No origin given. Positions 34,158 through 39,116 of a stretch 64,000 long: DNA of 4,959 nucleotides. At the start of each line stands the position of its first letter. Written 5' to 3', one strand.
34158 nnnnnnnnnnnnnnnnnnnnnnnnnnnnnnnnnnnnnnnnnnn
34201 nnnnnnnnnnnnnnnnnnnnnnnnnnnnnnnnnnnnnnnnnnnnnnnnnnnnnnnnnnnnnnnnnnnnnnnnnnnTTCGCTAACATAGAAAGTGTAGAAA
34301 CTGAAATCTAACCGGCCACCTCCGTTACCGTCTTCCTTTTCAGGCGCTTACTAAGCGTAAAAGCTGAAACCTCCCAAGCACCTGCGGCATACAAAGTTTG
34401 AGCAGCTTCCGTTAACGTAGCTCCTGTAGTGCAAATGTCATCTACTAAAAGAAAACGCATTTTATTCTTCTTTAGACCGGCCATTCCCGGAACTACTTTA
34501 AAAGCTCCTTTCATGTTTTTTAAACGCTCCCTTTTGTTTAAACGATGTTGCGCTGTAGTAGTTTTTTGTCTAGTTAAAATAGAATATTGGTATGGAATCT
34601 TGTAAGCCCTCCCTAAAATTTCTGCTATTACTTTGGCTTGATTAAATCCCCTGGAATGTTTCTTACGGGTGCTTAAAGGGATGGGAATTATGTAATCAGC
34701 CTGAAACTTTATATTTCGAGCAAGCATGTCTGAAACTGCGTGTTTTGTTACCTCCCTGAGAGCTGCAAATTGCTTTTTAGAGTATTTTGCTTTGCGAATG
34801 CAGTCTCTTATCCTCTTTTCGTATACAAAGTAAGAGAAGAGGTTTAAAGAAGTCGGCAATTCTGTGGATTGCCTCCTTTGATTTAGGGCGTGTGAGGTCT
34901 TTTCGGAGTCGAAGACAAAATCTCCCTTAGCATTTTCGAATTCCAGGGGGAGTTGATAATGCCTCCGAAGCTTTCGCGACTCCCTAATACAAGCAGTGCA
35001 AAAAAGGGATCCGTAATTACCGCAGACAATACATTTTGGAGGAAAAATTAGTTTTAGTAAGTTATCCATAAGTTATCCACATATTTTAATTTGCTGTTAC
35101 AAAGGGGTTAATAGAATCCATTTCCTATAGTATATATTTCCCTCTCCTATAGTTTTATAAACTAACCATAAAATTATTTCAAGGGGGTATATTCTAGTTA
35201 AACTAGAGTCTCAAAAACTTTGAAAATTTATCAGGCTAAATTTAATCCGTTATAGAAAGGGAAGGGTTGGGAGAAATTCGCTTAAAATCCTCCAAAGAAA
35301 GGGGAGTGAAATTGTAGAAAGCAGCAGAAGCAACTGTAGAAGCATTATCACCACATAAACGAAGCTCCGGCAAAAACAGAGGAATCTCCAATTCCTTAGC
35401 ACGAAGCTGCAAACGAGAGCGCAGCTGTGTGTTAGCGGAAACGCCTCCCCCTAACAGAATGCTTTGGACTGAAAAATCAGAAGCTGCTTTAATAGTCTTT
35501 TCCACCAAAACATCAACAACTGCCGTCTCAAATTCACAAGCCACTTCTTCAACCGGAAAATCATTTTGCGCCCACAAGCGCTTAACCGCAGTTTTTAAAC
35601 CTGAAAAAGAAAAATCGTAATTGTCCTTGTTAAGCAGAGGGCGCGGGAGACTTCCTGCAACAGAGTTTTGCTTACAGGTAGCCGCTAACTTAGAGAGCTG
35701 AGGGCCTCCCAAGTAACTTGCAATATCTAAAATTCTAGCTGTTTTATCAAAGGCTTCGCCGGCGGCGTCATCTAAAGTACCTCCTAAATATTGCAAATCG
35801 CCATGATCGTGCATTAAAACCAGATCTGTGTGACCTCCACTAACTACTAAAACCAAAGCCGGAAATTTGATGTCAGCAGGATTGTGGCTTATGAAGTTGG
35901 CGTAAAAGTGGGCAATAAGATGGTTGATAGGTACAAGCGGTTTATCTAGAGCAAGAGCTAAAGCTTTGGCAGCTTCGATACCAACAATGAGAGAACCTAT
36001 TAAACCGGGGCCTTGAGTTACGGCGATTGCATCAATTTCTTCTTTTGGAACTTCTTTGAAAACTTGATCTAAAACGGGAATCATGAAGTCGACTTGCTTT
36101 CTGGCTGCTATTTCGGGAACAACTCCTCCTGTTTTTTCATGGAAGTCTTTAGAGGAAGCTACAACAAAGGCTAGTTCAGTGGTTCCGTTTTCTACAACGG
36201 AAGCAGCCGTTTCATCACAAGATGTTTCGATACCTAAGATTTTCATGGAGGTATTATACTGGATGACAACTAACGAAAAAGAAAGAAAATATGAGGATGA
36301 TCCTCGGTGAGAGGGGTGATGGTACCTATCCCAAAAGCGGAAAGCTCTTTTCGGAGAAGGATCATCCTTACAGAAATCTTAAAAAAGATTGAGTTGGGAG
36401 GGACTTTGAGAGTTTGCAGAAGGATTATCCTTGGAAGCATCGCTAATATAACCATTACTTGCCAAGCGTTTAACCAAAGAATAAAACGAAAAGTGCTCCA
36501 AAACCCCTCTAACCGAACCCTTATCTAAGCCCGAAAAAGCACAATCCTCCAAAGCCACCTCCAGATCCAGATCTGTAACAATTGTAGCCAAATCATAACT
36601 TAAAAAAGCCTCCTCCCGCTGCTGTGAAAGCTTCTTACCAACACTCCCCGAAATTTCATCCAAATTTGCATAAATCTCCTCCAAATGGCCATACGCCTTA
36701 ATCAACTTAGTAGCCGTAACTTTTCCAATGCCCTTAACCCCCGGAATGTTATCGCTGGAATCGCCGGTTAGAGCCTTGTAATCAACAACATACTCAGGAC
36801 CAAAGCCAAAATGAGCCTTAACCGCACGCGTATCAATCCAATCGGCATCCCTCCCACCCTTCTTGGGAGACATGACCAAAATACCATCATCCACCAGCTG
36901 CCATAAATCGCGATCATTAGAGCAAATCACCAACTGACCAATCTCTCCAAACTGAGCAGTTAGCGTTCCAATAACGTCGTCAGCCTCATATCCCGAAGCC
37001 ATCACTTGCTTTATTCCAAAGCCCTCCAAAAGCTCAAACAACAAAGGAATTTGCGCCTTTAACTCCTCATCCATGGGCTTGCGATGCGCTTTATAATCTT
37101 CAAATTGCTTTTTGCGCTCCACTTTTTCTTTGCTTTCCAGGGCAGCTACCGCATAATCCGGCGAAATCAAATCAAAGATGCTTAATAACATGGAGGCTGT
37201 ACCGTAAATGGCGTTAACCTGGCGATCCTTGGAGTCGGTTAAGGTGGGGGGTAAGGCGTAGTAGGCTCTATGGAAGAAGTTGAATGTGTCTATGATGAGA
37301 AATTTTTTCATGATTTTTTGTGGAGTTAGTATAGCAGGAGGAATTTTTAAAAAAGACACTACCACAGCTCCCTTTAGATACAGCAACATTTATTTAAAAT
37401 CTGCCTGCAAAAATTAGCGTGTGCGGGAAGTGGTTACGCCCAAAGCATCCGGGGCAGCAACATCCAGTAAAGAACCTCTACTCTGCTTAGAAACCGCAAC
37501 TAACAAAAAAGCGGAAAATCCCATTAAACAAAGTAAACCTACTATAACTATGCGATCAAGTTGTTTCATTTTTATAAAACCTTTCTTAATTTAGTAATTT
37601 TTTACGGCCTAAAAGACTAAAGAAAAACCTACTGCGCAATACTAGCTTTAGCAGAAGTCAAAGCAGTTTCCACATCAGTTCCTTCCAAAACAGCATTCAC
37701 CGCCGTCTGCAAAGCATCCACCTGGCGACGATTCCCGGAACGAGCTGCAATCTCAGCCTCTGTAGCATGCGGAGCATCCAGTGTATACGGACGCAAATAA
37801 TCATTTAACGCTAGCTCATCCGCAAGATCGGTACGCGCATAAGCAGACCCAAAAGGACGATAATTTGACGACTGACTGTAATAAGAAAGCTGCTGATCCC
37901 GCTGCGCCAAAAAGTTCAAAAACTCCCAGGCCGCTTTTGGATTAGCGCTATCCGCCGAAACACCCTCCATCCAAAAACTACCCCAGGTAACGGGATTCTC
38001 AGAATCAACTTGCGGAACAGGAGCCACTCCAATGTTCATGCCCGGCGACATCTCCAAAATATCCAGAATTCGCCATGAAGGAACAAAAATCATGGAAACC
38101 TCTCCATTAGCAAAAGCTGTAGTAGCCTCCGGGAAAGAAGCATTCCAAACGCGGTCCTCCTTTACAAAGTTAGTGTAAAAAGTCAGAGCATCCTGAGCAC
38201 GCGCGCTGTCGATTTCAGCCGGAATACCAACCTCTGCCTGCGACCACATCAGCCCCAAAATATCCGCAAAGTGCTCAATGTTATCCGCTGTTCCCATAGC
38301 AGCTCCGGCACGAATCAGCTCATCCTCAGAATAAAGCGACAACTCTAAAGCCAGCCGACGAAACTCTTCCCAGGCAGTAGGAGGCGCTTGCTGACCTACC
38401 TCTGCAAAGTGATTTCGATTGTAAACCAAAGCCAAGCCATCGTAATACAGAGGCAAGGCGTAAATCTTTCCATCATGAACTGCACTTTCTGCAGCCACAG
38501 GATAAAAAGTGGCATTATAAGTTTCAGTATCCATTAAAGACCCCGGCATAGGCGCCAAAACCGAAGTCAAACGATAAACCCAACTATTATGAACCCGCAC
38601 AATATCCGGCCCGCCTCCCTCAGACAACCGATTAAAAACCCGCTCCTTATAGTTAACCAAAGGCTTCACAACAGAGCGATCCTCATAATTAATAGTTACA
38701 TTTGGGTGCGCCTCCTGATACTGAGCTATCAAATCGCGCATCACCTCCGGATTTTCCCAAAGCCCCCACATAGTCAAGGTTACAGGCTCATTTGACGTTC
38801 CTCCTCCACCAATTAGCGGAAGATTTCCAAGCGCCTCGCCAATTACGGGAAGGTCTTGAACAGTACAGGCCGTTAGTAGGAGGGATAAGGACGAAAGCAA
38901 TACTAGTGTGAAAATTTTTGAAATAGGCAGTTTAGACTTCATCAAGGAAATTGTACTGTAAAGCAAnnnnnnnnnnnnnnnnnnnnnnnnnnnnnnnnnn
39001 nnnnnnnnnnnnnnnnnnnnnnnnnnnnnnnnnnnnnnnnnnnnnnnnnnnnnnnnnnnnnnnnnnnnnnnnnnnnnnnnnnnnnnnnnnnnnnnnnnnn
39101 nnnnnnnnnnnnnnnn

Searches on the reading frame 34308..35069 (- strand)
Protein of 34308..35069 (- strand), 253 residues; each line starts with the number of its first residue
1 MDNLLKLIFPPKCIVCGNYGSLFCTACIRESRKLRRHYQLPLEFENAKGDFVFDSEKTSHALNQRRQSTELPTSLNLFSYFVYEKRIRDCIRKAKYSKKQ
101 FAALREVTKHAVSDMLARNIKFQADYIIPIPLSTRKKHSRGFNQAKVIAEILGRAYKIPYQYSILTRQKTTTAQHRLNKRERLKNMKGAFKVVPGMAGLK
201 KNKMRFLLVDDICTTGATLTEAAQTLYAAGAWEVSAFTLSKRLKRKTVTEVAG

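Call 17: search_protein_families(library=ncbifam, proteins=[window:34308-35069:-])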
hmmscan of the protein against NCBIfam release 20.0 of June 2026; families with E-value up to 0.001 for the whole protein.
window:34308-35069:- (253 aa): 7 families
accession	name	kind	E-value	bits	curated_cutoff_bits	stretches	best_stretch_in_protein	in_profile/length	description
TIGR00201.1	comF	subfamily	2.1e-28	99.6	233.55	1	74-241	34-190/190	ComF family protein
NF008616.0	PRK11595.1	equivalog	4.5e-25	88.4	304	1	75-241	62-225/227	DNA utilization protein GntX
NF002320.0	PRK01259.1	subfamily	2.2e-05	24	297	1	204-238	215-249/316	ribose-phosphate diphosphokinase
NF005537.0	PRK07199.1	subfamily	8.3e-05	21.8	322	1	201-236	209-244/301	ribose-phosphate diphosphokinase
TIGR01251.1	ribP_PPkin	subfamily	0.0001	21.4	113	1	206-238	213-245/309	ribose-phosphate diphosphokinase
TIGR00336.1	pyrE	equivalog_domain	0.00035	20.4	106.8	0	198-251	103-156/173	orotate phosphoribosyltransferase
NF002095.0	PRK00934.1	equivalog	0.00039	19.7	296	1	200-238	202-240/287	ribose-phosphate diphosphokinase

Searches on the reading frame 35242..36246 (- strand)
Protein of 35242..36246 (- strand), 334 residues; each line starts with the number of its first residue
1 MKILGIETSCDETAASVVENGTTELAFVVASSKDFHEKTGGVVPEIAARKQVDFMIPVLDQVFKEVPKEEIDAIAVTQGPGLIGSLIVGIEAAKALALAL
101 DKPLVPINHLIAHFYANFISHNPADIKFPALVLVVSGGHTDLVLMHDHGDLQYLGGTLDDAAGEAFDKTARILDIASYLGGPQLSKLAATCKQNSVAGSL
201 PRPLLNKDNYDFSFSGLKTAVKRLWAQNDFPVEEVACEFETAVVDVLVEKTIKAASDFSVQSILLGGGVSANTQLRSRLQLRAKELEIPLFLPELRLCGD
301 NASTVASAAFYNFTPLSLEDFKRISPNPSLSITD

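Call 17: search_protein_families(library=ncbifam, proteins=[window:35242-36246:-])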
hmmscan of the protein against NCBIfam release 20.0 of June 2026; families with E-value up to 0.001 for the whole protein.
window:35242-36246:- (334 aa): 6 families
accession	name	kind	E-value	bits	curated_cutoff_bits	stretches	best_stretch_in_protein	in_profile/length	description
TIGR03723.1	T6A_TsaD_YgjD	equivalog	4.6e-108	361.1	296.1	1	3-313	1-313/314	tRNA (adenosine(37)-N6)-threonylcarbamoyltransferase complex transferase subunit TsaD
TIGR00329.1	gcp_kae1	subfamily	3e-91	305.9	207.8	1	4-305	1-304/305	tRNA (adenosine(37)-N6)-threonylcarbamoyltransferase complex transferase subunit TsaD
NF007174.0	PRK09605.1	equivalog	5.7e-52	176.9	447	1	1-310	1-296/535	bifunctional N(6)-L-threonylcarbamoyladenine synthase/serine/threonine protein kinase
TIGR03722.2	arch_KAE1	equivalog_domain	1.4e-51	175.5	375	1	3-312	1-296/323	KEOPS complex N(6)-L-threonylcarbamoyladenine synthase Kae1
TIGR03725.1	T6A_YeaZ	equivalog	1.4e-10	41.5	69.3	1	3-116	1-100/212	tRNA (adenosine(37)-N6)-threonylcarbamoyltransferase complex dimerization subunit type 1 TsaB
TIGR00143.1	hypF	equivalog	6.6e-06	24.6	466.1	1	160-302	591-731/741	carbamoyltransferase HypF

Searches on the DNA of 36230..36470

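Call 42: search_rna_families(source=window, start=36230, end=36470, threshold=evalue, max_evalue=10)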
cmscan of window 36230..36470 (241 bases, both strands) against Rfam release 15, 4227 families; matches with E-value up to 10: 2.
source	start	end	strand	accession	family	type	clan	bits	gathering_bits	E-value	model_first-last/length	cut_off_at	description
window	36299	36372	+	RF02213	ZFAT-AS1_3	Gene; lncRNA;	-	13.1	70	1.1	1-80/80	no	ZFAT antisense RNA 1 conserved region 3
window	36351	36415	+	RF03680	mir-9465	Gene; miRNA;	-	12.5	63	7.7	1-74/74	no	mir-9465 microRNA precursor family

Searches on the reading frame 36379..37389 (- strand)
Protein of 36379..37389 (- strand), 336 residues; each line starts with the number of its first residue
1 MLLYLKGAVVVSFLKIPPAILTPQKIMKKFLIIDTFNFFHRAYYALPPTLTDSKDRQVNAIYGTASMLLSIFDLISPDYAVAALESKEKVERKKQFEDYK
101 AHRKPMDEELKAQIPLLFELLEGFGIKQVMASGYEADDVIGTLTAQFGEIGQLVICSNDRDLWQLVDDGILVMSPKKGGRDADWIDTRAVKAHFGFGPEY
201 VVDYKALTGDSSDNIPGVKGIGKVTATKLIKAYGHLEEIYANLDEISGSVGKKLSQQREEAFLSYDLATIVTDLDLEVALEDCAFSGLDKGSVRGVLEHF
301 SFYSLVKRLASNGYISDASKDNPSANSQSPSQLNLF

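Call 17: search_protein_families(library=ncbifam, proteins=[window:36379-37389:-])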
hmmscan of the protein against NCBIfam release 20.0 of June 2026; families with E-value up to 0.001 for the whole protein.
window:36379-37389:- (336 aa): 7 families
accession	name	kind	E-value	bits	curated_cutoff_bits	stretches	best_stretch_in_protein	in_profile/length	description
NF004397.1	PRK05755.1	equivalog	7.9e-88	296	720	1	28-313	1-285/889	DNA polymerase I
TIGR00593.1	pola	equivalog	7.6e-81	272.7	600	1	31-318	2-291/890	DNA polymerase I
NF011547.0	PRK14976.1-4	equivalog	1.2e-69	234.8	305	1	27-309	1-288/291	5'-3' exonuclease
NF011545.0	PRK14976.1-2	equivalog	1.3e-50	172.3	434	1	28-303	7-286/287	5'-3' exonuclease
NF007017.0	PRK09482.1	equivalog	1.2e-48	165.9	261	1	27-283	2-252/257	flap endonuclease Xni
NF011546.0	PRK14976.1-3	equivalog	7.6e-44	150.1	347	1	29-308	4-289/297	5'-3' exonuclease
NF011544.0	PRK14976.1-1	equivalog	8.2e-05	22.2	228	1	71-235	51-208/278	5'-3' exonuclease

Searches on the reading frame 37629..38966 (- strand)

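Call 17: search_protein_families(library=ncbifam, proteins=[window:37629-38966:-])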
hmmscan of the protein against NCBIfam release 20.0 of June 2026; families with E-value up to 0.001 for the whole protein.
window:37629-38966:- (445 aa): 4 families
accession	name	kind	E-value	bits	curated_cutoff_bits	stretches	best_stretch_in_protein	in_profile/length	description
NF007011.0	PRK09474.1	equivalog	1.4e-14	53.7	291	2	252-444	209-395/396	maltose/maltodextrin ABC transporter substrate-binding protein MalE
TIGR03850.1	bind_CPR_0540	equivalog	5.7e-06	25.2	299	1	164-206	147-188/437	carbohydrate ABC transporter substrate-binding protein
NF053763.1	ABCarbgalBndGanS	equivalog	6.2e-06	25.2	700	1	20-365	5-338/420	galactooligosaccharide ABC transporter substrate-binding protein GanS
TIGR03851.1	chitin_NgcE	equivalog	2.9e-05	23.2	399.65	1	149-208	134-192/450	N-acetylglucosamine/diacetylchitobiose ABC transporter substrate-binding protein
